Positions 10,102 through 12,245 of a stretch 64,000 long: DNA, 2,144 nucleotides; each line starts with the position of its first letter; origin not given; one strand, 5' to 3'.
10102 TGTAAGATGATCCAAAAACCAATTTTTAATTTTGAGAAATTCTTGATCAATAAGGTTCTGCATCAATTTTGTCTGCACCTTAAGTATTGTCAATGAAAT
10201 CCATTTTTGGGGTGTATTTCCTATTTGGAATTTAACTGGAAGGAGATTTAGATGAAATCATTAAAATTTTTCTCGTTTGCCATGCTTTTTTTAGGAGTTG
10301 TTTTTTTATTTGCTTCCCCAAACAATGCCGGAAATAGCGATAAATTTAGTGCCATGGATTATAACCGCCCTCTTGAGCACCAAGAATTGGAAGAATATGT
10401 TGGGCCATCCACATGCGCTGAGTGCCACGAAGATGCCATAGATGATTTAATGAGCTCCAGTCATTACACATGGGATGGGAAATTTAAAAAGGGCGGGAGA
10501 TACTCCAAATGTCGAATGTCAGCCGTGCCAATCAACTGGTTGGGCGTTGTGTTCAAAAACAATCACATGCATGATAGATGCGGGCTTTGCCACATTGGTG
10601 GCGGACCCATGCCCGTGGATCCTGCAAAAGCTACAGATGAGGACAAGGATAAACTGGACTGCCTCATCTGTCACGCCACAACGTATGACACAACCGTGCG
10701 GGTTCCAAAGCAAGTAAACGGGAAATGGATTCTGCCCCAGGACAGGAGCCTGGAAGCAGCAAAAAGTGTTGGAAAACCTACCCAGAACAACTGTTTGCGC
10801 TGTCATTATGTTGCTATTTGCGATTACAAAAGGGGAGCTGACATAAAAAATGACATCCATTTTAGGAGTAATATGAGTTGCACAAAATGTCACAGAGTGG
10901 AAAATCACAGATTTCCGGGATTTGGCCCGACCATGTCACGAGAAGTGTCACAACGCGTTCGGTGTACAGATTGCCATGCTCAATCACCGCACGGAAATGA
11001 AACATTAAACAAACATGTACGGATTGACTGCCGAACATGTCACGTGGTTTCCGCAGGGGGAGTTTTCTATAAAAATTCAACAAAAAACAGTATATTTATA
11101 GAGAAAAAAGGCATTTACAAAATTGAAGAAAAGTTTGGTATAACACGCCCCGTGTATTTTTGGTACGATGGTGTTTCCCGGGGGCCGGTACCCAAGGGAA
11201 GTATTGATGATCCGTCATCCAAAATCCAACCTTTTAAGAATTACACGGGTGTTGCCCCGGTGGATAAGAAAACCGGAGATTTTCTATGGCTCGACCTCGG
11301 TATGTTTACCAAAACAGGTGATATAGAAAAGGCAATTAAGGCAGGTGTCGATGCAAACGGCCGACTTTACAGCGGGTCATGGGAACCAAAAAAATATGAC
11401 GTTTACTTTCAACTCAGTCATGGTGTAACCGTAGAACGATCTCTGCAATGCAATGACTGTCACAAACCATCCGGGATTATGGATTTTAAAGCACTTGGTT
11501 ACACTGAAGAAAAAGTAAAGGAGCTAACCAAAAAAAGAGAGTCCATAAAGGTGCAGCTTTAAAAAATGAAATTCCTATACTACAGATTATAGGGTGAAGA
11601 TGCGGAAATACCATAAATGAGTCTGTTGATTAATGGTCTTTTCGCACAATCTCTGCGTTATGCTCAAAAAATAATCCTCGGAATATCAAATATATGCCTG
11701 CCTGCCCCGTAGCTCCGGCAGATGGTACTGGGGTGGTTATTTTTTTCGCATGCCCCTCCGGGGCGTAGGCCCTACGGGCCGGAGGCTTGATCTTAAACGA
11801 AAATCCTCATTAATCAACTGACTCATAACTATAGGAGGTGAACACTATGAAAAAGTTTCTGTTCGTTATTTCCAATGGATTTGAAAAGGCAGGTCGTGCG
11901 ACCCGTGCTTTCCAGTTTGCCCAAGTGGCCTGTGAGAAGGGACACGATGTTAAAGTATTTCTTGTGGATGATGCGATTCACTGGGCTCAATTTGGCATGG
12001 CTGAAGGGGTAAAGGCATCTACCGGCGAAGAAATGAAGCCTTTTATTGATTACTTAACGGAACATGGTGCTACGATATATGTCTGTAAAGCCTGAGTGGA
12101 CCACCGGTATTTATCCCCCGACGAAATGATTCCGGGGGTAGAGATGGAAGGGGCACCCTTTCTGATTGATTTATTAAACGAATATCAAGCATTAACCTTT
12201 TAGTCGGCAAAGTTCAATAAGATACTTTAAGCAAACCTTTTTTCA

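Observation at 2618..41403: Eight sigma-54 promoter-like motifs arranged as four divergent pairs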

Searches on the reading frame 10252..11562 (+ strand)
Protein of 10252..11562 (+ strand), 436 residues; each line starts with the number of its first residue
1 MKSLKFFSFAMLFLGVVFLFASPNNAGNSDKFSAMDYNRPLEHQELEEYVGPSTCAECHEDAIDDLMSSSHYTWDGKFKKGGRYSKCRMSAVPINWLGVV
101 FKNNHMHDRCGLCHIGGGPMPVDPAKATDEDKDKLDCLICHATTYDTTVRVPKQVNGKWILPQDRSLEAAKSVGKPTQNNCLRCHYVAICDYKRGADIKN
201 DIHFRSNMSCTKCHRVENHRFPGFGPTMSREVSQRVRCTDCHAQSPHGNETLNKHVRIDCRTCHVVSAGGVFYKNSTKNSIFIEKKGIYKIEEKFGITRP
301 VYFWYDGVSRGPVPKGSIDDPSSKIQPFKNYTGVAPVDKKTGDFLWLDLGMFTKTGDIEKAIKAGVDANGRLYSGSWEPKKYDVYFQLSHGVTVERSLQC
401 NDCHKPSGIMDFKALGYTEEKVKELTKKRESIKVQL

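Call 16: search_protein_families(library=pfam, proteins=[window:10252-11562:+], max_evalue=0.01)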
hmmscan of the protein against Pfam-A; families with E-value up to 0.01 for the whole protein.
window:10252-11562:+ (436 aa): 6 families
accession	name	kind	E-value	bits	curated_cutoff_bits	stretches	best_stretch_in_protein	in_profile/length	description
PF11783.13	Cytochrome_cB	-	9.7e-16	58.5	22.1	1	314-406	74-172/173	Cytochrome c bacterial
PF14522.11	Cytochrome_C7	-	1.9e-10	40.8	24.8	2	199-264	4-66/67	Cytochrome c7 and related cytochrome c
PF14537.11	Cytochrom_c3_2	-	4.2e-07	30.8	25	0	234-265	5-34/79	Cytochrome c3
PF22113.1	Mtrc-MtrF_II-IV_dom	-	1.3e-05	25.2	30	0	53-217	29-166/176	Outer membrane cytochrome MtrC/MtrF-like, domains II/IV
PF13435.11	Cytochrome_C554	-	0.00016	23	20.8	0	137-214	2-83/84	Cytochrome c554 and c-prime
PF09699.15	Paired_CXXCH_1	-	0.0072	16.4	20.6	0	399-415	8-24/41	Doubled CXXCH motif (Paired_CXXCH_1)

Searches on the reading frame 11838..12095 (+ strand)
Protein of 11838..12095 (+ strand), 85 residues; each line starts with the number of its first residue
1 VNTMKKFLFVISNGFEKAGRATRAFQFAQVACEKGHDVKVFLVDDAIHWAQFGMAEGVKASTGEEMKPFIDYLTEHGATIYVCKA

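Call 70: search_protein_families(library=pfam, proteins=[window:11838-12095:+], max_evalue=0.001)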
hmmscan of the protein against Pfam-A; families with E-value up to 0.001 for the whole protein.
window:11838-12095:+ (85 aa): 1 family
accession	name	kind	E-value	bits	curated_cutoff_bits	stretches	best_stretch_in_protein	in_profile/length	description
PF02635.20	DsrE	-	7.9e-14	52.3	22.7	1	5-84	1-78/116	DsrE/DsrF-like family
